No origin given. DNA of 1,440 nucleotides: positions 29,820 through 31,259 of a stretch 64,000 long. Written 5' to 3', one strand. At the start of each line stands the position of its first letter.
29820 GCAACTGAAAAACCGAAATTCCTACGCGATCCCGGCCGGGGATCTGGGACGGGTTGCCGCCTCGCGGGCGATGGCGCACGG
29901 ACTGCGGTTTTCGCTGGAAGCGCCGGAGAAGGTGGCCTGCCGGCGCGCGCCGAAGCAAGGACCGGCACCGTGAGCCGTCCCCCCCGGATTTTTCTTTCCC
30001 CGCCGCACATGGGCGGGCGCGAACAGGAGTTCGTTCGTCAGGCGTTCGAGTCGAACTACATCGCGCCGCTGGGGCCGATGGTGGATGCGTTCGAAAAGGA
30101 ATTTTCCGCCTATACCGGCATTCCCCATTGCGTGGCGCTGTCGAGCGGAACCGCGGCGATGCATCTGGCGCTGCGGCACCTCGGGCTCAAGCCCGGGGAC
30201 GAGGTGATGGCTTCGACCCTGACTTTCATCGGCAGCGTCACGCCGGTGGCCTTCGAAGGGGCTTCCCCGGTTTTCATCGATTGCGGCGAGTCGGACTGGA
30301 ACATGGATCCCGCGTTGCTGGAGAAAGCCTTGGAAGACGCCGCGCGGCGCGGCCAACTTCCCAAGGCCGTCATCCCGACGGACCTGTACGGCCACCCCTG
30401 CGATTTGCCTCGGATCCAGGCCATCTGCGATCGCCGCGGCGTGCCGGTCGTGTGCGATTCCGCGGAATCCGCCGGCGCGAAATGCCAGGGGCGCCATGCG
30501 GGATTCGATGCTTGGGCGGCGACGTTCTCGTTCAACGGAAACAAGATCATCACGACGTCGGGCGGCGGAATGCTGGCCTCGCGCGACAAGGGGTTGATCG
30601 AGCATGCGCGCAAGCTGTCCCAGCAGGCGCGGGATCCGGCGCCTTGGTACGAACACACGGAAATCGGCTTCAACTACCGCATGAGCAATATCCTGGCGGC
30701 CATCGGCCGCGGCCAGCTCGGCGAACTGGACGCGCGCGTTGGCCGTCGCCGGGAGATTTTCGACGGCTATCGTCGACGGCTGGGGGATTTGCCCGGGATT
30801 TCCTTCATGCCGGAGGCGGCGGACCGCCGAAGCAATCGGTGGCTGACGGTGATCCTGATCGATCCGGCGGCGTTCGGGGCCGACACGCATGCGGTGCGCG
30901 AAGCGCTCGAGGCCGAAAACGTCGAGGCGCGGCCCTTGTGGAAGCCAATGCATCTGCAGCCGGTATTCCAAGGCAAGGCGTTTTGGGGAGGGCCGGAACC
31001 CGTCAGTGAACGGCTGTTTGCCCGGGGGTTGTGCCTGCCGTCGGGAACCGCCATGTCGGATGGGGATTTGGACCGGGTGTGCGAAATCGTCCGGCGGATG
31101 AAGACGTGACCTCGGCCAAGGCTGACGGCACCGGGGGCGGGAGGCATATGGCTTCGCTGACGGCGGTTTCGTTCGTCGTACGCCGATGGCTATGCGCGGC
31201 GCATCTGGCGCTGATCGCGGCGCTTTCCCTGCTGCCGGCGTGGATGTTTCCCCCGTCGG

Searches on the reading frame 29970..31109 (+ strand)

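Call 39: search_protein_families(library=pfam, proteins=[window:29970-31109:+], max_evalue=0.00001)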
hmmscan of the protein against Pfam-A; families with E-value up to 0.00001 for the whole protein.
window:29970-31109:+ (379 aa): 4 families
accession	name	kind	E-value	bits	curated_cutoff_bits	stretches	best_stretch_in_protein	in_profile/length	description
PF01041.23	DegT_DnrJ_EryC1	-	4.8e-95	319.3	19.8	1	15-375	4-360/360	DegT/DnrJ/EryC1/StrS aminotransferase family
PF01212.27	Beta_elim_lyase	-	9.6e-07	28.8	27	1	37-218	33-224/288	Beta-eliminating lyase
PF00155.27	Aminotran_1_2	-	1.7e-06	27.9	19.7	1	38-165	44-187/361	Aminotransferase class I and II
PF01053.26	Cys_Met_Meta_PP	-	4.4e-06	25.9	27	1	21-180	37-190/381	Cys/Met metabolism PLP-dependent enzyme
